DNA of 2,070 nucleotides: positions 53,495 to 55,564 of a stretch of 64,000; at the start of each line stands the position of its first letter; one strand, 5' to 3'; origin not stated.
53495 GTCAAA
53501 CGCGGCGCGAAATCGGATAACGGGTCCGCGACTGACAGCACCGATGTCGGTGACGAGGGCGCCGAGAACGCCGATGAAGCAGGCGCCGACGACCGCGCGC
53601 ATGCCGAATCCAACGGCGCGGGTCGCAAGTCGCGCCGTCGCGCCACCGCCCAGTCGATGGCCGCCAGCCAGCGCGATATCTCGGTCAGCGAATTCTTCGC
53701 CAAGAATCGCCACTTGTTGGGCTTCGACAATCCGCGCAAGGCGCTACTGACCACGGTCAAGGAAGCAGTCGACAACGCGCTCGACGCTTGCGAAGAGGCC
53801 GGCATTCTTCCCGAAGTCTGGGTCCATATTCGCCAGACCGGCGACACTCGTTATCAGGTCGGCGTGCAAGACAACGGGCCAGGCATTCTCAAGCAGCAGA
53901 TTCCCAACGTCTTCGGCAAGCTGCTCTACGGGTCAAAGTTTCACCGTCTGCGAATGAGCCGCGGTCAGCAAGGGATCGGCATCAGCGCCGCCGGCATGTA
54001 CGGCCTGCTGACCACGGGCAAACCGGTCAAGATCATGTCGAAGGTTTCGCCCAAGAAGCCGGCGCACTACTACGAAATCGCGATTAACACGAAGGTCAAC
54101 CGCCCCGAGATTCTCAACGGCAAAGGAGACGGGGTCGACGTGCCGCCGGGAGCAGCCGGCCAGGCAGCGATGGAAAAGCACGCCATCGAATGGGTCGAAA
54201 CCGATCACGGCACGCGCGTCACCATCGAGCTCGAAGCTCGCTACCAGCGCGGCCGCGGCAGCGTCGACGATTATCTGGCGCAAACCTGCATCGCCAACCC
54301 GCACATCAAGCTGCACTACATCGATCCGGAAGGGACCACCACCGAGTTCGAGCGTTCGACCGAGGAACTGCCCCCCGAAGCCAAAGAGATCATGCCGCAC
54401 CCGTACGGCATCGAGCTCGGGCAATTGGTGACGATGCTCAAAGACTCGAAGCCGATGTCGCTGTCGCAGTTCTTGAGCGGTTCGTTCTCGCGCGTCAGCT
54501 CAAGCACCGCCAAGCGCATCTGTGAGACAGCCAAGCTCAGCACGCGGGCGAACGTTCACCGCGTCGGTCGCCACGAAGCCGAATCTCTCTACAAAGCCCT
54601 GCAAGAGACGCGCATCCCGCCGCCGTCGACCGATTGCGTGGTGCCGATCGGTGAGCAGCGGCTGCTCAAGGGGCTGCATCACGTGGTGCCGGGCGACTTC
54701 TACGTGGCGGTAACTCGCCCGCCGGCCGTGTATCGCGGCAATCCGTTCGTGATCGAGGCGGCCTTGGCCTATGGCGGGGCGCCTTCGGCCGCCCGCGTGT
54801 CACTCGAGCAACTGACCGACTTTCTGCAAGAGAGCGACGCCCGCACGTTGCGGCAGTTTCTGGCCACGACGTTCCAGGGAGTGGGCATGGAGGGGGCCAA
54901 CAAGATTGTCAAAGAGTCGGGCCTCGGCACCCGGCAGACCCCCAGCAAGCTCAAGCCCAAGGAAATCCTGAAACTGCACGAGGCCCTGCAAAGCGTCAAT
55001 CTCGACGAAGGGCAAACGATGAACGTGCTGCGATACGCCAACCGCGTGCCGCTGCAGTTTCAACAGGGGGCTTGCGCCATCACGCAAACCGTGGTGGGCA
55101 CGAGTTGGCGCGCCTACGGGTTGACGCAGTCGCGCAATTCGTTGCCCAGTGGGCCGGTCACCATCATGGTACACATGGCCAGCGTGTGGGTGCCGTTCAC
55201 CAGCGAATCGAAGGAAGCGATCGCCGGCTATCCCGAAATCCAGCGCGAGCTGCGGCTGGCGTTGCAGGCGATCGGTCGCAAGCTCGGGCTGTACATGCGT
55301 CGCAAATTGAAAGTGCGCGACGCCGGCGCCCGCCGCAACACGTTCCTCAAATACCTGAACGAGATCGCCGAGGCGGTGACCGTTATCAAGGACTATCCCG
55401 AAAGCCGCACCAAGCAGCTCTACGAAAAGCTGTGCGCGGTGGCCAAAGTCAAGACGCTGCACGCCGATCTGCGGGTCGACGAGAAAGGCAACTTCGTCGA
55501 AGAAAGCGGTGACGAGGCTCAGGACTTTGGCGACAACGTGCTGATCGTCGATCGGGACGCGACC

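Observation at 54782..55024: Second H2TH-like module inserted into the Top6B transducer domain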

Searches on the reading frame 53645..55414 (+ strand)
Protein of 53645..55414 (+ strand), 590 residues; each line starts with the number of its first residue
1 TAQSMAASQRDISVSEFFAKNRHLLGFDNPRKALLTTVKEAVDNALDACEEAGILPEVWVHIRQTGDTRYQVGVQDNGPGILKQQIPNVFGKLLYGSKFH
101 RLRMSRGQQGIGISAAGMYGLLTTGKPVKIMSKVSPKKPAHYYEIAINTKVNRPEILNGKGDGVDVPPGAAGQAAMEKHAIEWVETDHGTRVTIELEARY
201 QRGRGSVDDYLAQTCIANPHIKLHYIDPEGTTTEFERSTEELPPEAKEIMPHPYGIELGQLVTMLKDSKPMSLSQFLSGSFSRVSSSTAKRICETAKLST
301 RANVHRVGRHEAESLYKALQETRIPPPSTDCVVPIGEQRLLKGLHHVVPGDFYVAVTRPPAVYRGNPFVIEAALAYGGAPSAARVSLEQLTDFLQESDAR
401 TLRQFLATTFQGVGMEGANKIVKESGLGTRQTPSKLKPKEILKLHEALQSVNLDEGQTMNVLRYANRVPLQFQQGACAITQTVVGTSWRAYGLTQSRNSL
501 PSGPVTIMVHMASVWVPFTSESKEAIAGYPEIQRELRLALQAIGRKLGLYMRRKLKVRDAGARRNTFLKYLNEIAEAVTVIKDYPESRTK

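Call 25: search_protein_representatives(protein=window:53645-55414:+)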
Query: 590 residues. Proteins with E-value up to 0.001 (for the whole library): 2993; up to 1e-10: 2054; up to 1e-30: 780. The best 150 are listed.
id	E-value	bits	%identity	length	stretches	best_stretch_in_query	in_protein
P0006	0.0e+00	1121.5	82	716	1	1-587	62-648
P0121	1.8e-175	601.6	60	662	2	2-383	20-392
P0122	3.9e-166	570.8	55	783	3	92-382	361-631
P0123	1.1e-163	562.7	55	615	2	1-379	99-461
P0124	3.7e-162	557.7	57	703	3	1-228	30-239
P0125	4.9e-162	557.3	56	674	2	1-379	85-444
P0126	7.7e-162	556.6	76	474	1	1-323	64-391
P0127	4.2e-160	550.9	56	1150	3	104-380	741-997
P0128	1.4e-159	549.2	54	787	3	1-236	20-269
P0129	2.0e-159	548.7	57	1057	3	92-379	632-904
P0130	7.7e-159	546.7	48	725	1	2-585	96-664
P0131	1.2e-158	546.1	52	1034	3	103-379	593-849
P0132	7.2e-157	540.2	57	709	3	6-323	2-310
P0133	8.7e-157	540.0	53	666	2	1-379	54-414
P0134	2.3e-152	525.4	53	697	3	1-344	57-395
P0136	2.6e-149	515.3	58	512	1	118-501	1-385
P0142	2.9e-133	462.3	48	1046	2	2-372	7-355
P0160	1.5e-116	407.2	41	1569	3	41-374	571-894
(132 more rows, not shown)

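Call 30: list_cluster_members(proteins=[P0130, P0121, P0125, P0132, P0136, P0122, P0123, P0124, P0142, P0160])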
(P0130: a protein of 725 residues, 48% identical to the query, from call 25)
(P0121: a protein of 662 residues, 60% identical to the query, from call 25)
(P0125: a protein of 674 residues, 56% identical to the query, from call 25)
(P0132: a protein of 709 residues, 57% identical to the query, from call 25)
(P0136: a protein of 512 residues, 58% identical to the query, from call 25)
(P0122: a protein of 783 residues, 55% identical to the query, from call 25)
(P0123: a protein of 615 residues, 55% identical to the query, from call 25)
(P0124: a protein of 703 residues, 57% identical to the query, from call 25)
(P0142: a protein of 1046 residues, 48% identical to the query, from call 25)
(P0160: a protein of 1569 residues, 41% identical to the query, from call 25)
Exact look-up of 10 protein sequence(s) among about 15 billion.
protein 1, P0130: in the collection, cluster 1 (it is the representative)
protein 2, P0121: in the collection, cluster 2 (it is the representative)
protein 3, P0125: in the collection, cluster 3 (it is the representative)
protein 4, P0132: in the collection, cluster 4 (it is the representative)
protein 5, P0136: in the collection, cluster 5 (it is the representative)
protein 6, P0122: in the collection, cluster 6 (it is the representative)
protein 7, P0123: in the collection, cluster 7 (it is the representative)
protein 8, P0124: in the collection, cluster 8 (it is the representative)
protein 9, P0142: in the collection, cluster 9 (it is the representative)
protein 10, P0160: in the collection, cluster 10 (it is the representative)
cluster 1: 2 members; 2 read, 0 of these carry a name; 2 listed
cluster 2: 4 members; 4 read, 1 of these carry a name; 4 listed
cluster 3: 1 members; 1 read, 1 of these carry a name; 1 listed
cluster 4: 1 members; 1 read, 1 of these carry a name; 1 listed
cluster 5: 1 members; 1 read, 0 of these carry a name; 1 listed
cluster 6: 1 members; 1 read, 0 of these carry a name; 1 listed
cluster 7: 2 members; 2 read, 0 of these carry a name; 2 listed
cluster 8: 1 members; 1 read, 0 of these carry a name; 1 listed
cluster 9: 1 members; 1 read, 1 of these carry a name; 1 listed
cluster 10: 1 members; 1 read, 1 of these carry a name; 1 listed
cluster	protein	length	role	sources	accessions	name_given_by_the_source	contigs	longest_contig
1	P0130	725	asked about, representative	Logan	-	-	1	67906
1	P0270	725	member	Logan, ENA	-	-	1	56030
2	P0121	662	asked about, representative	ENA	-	-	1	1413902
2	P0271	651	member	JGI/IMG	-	DNA topoisomerase VI subunit B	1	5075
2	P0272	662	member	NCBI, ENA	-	-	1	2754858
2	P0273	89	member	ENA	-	-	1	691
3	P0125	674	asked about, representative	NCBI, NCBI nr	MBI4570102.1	MAG: DNA topoisomerase VI subunit B [Planctomycetes bacterium] | DNA topoisomerase VI subunit B [Planctomycetota bacterium]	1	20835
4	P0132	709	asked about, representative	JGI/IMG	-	DNA topoisomerase-6 subunit B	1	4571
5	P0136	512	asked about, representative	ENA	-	-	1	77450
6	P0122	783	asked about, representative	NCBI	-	-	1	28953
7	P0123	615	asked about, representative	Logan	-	-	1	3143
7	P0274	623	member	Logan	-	-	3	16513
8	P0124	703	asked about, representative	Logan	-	-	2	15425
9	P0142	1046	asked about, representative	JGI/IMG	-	DNA topoisomerase VI B subunit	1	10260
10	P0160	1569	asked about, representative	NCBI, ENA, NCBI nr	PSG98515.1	MAG: DNA topoisomerase VI subunit B [Nanohaloarchaea archaeon SW_7_43_1]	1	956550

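Call 31: predict_structure(alignment_id=A1)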
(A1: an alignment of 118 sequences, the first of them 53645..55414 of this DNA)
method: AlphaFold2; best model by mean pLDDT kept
length: 590 residues; sequences in the alignment: 118
mean_pLDDT: 78.7   pTM: 0.75
mean pLDDT of the five models: 78.7, 78.3, 77.3, 76.3, 74.1
residues with pLDDT >= 90: 150; 70-90: 306; 50-70: 80; < 50: 54
segments of 3 or more residues with pLDDT < 50: 1-16, 20-28, 93-108, 495-499, 516-521
pLDDT, mean of each block of 10 residues (from residue 1): 32 47 48 78 84 92 90 92 73 41 40 59 81 89 79 77 86 86 90 87 81 91 93 92 74 82 90 92 89 94 89 93 75 84 89 91 81 82 75 81 82 74 85 88 88 65 79 73 77 52 79 59 62 89 89 80 87 87 78
secondary structure, 60 per line:
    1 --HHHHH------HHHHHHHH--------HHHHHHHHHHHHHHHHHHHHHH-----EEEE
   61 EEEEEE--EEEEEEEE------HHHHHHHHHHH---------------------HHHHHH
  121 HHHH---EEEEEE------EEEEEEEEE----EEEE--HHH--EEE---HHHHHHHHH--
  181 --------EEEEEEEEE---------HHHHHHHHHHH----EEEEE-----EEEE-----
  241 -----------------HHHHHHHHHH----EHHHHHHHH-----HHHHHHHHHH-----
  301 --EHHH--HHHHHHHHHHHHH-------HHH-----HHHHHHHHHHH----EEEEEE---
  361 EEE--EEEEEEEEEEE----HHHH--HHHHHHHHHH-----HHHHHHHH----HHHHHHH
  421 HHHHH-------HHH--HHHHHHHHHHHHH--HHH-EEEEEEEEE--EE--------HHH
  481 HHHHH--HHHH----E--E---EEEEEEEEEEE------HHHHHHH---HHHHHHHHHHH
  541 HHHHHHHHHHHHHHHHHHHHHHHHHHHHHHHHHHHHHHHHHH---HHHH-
elements in order: H3-7 H14-21 H30-51 E57-66 E69-76 H83-93 H115-124 E128-133 E140-148 E153-156 E164-166 H170-178 E189-197 H207-217 E222-226 E232-235 H258-267 H273-280 H286-295 H309-321 H337-347 E352-357 E361-363 E366-376 H381-384 H387-396 H402-409 H414-425 H438-450 E457-465 H478-485 H488-491 E503-513 H520-526 H530-582 H586-589

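Call 39: fold_search(model_id=the predicted structure, library=pdb)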
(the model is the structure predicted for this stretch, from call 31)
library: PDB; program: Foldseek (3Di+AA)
matches with E <= 10: 788; with E <= 0.001: 126
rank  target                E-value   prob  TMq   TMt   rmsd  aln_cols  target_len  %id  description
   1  9o0g_B                2.9e-52  1.00  0.70  0.69   5.6       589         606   40  CryoEM structure of M. mazei topoisomerase VI(A-E342Q)-minicircle DNA complex in cleavage state (released 2026-02-25)
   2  9o0g_D                1.6e-51  1.00  0.70  0.69   5.5       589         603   40  CryoEM structure of M. mazei topoisomerase VI(A-E342Q)-minicircle DNA complex in cleavage state (released 2026-02-25)
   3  9o8p_B                2.5e-48  1.00  0.70  0.68   5.6       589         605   40  CryoEM structure of M. mazei topoisomerase VI-minicircle DNA complex (released 2026-02-25)
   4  9o8z_D                1.3e-47  1.00  0.67  0.66   7.9       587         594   40  CryoEM structure of M. mazei topoisomerase VI-minicircle DNA complex in partially unfolded transducer state (released 2026-02-25)
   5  1mx0_C                2.2e-40  1.00  0.66  0.82   4.6       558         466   27  Structure of topoisomerase subunit (released 2003-01-07)
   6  2q2e_B                4.9e-40  1.00  0.68  0.69   5.1       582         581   40  Crystal structure of the topoisomerase VI holoenzyme from Methanosarcina mazei (released 2007-07-10)
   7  1mx0_E                6.8e-40  1.00  0.66  0.83   4.4       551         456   27  Structure of topoisomerase subunit (released 2003-01-07)
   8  2hkj                  7.2e-40  1.00  0.63  0.78   5.5       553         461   28  Topoisomerase VI-B bound to radicicol (released 2006-08-29)
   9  1z5a_B                9.0e-40  1.00  0.66  0.83   4.3       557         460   27  Topoisomerase VI-B, ADP-bound dimer form (released 2005-06-14)
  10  1mu5                  1.4e-39  1.00  0.63  0.78   5.5       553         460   27  Structure of topoisomerase subunit (released 2003-01-07)
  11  1z59                  1.7e-39  1.00  0.63  0.79   5.4       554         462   27  Topoisomerase VI-B, ADP-bound monomer form (released 2005-06-14)
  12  1mx0_A                1.8e-39  1.00  0.66  0.83   4.5       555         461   27  Structure of topoisomerase subunit (released 2003-01-07)
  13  1mx0_B                1.0e-38  1.00  0.65  0.83   4.4       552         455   27  Structure of topoisomerase subunit (released 2003-01-07)
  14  1mx0_D                4.0e-38  1.00  0.66  0.83   4.6       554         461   27  Structure of topoisomerase subunit (released 2003-01-07)
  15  1mx0_F                6.4e-36  1.00  0.65  0.82   4.6       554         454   27  Structure of topoisomerase subunit (released 2003-01-07)
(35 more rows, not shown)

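Call 44: find_homologous_proteins(query=P0130, max_evalue=1e-10)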
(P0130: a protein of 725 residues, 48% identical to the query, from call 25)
Query P0130 (725 aa): 8000 proteins with E <= 1e-10 among 8000 candidates; the best 120 are listed.
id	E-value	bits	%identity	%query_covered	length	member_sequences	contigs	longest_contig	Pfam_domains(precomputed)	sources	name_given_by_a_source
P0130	0.0e+0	1620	100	100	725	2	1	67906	PF09239.18,PF02518.32,PF13589.13,PF00416.28,PF05833.17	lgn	-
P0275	0.0e+0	1305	83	98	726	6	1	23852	PF09239.18,PF02518.32,PF13589.13,PF00416.28,PF05833.17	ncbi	-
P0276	0.0e+0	1208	83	88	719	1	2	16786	PF09239.18,PF02518.32,PF13589.13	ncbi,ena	-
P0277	0.0e+0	1193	82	88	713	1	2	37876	PF09239.18,PF02518.32,PF13589.13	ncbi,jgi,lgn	-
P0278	0.0e+0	1172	76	95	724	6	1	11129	PF09239.18,PF02518.32,PF13589.13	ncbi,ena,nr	ncbi:MAG: DNA topoisomerase VI subunit B [Deltaproteobacteria bacterium HGW-Deltaproteobacteria-22]|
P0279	0.0e+0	1105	72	95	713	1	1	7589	PF09239.18,PF02518.32,PF13589.13,PF00416.28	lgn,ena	-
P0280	3.1e-272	923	62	88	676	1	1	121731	PF09239.18,PF02518.32,PF13589.13,PF00416.28,PF05833.17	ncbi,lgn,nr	ncbi:MAG: DNA topoisomerase VI subunit B [Deltaproteobacteria bacterium]|nr:DNA topoisomerase VI sub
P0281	3.0e-269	913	68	80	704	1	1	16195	PF09239.18,PF02518.32,PF13589.13,PF00416.28,PF05833.17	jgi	jgi:DNA topoisomerase VI subunit B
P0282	4.9e-269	913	66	82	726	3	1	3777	PF09239.18,PF02518.32,PF13589.13,PF00416.28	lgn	-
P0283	1.1e-255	869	65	81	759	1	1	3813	PF09239.18,PF02518.32,PF13589.13,PF05833.17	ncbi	-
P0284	4.6e-250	850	64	82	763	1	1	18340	PF09239.18,PF02518.32,PF13589.13,PF00416.28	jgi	jgi:DNA topoisomerase VI subunit B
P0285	4.7e-249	847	64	81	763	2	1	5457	PF09239.18,PF02518.32,PF13589.13,PF00416.28,PF05833.17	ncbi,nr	ncbi:DNA topoisomerase VI subunit B [Myxococcota bacterium]|nr:DNA topoisomerase VI subunit B [Myxoc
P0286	5.3e-243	827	61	81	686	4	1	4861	PF09239.18,PF02518.32,PF13589.13,PF00416.28,PF05833.17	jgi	-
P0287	8.0e-242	823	63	81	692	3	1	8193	PF09239.18,PF02518.32,PF13589.13,PF00416.28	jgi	jgi:DNA topoisomerase-6 subunit B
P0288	2.1e-239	815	62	82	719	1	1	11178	PF09239.18,PF02518.32,PF13589.13,PF00416.28,PF05833.17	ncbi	-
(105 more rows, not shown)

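Call 51: find_related_loci(query=A3, collection=genome_contigs, flank=3000)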
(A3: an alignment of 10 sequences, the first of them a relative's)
Query A3 (662 aa) in genome_contigs; peptide patterns used: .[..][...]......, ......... (x = any residue, [..] = any of these).
600 stretches matched a pattern (row limit reached: there are more); 598 encode a relative of the query (tblastn E <= 1e-3); the best 80 are kept; 80 distinct loci.
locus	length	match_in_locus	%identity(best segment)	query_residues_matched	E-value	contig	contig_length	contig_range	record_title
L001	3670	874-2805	84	19-661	0e+0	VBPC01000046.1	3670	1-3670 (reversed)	MAG: Candidatus Rokuibacteriota bacterium isolate AR_45 14_0927_12_20cm_scaffold_34703, whole genome shotgun sequence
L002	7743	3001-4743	88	19-598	0e+0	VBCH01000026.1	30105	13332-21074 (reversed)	MAG: Betaproteobacteria bacterium isolate BP_12 14_0929_12_40cm_scaffold_3440, whole genome shotgun sequence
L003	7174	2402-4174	87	8-598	0e+0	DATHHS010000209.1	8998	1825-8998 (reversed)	MAG TPA_asm: Burkholderiales bacterium isolate SMAG_U12506 k141_374402, whole genome shotgun sequence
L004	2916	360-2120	87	10-596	0e+0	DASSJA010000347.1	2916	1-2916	MAG TPA_asm: Burkholderiales bacterium isolate SMAG_U1103 k141_1308118, whole genome shotgun sequence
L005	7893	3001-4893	81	4-631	0e+0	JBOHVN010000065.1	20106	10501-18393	MAG: Candidatus Binatia bacterium isolate M3-S_metawrap_bin.190 k127_2328807, whole genome shotgun sequence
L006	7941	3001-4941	79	2-643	0e+0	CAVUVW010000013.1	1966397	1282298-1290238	MAG: uncultured delta proteobacterium isolate MFD05567.bin.2.269 genome assembly, contig: contig_26762, whole genome sho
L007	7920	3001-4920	78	19-655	0e+0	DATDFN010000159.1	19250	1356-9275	MAG TPA_asm: Candidatus Binatia bacterium isolate SMAG_U227 k141_284990, whole genome shotgun sequence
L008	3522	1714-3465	86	7-591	0e+0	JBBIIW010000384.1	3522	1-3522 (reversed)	MAG: Candidatus Rokuibacteriota bacterium isolate QH1S170213_bin_148 NODE_16596_length_3522_cov_7.24713, whole genome sh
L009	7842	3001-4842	76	8-618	0e+0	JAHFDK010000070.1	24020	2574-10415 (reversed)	MAG: Candidatus Rokuibacteriota bacterium isolate nzgw243 NODE_317_length_24021_cov_20.515188, whole genome shotgun sequ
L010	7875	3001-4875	75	19-651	0e+0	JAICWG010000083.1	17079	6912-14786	MAG: Nitrospira sp. isolate LS_FP_2_bin.31 k141_4984830_length_17079_cov_36.8402, whole genome shotgun sequence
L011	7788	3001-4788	76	11-610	0e+0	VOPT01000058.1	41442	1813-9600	MAG: Nitrospira sp. isolate MAG_266 c_000000003648, whole genome shotgun sequence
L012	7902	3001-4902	72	6-621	0e+0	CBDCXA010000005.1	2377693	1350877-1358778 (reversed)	MAG: Nitrospirales bacterium isolate 75928b9c-8f91-480a-88d1-d467ce191be9 genome assembly, contig: contig_5, whole genom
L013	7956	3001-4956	73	3-655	0e+0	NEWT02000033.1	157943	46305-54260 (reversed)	MAG: Nitrospira sp. CG24A Nitrospira_sp_RSF2_CG24_A_33, whole genome shotgun sequence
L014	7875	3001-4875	74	19-651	0e+0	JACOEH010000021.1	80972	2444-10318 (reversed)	MAG: Nitrospira sp. isolate S1bin.12 NODE_184_length_80972_cov_33.380761, whole genome shotgun sequence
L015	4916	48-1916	74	19-645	0e+0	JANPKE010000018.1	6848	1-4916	MAG: Nitrospirota bacterium isolate VAR_61_metabat_315 VAR_61_k141_924977, whole genome shotgun sequence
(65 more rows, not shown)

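Call 57: search_protein_families(library=pfam, proteins=[P0142, P0160], max_evalue=1)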
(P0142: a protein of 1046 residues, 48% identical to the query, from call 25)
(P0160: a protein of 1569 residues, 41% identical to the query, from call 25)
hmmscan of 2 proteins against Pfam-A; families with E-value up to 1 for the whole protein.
P0142 (1046 aa): 10 families
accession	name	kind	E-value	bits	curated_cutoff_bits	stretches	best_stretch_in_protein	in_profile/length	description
PF09239.17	Topo-VIb_trans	-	7.1e-52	175.8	24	2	851-989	25-157/159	Topoisomerase VI B subunit, transducer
PF14890.11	Intein_splicing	-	1.6e-20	73.9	35.8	1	362-872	1-155/155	Intein splicing domain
PF14528.11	LAGLIDADG_3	-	1.5e-12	48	22.5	1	650-741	3-81/82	LAGLIDADG-like domain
PF13589.12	HATPase_c_3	-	1.7e-09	38.3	25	1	41-164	5-120/137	Histidine kinase-, DNA gyrase B-, and HSP90-like ATPase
PF02518.31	HATPase_c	-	4.4e-09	37.2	26.4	1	37-141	4-101/111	Histidine kinase-, DNA gyrase B-, and HSP90-like ATPase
PF01381.28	HTH_3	-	0.00013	22.4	23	1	775-820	1-50/55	Helix-turn-helix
PF01079.26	Hint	-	0.0067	16.5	29.7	1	354-426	12-83/213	Hint module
PF00416.27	Ribosomal_S13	-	0.057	14.3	31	1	263-304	19-60/128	Ribosomal protein S13/S18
PF08377.15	MAP2_projctn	-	0.1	11.1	27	1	277-396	943-1060/1134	MAP2/Tau projection domain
PF13596.12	PAS_10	-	0.19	12.8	22.1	0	22-83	14-78/106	PAS domain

P0160 (1569 aa): 11 families
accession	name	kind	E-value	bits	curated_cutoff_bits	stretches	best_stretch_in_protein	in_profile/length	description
PF09239.17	Topo-VIb_trans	-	1.4e-54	184.7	24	2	1396-1525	34-159/159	Topoisomerase VI B subunit, transducer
PF14890.11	Intein_splicing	-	4.3e-39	134.2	35.8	2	71-574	10-155/155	Intein splicing domain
PF14528.11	LAGLIDADG_3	-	1.8e-23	83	22.5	4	1188-1247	5-62/82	LAGLIDADG-like domain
PF05204.19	Hom_end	-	2.5e-06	28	21.1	2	1175-1251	3-72/110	Homing endonuclease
PF02518.31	HATPase_c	-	2.7e-06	28.2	26.4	1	573-676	15-107/111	Histidine kinase-, DNA gyrase B-, and HSP90-like ATPase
PF13589.12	HATPase_c_3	-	6.5e-06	26.6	25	1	588-686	22-116/137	Histidine kinase-, DNA gyrase B-, and HSP90-like ATPase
PF13560.12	HTH_31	-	7.4e-05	23.4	27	1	1307-1351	3-52/64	Helix-turn-helix domain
PF01381.28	HTH_3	-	0.00042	20.7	23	1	1310-1353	1-48/55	Helix-turn-helix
PF00416.27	Ribosomal_S13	-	0.0031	18.4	31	1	802-843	21-62/128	Ribosomal protein S13/S18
PF12844.13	HTH_19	-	0.047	14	30.2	1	1307-1353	1-51/64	Helix-turn-helix domain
PF09062.15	Endonuc_subdom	-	0.053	14.8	24.4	1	1183-1204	7-28/98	PI-PfuI Endonuclease subdomain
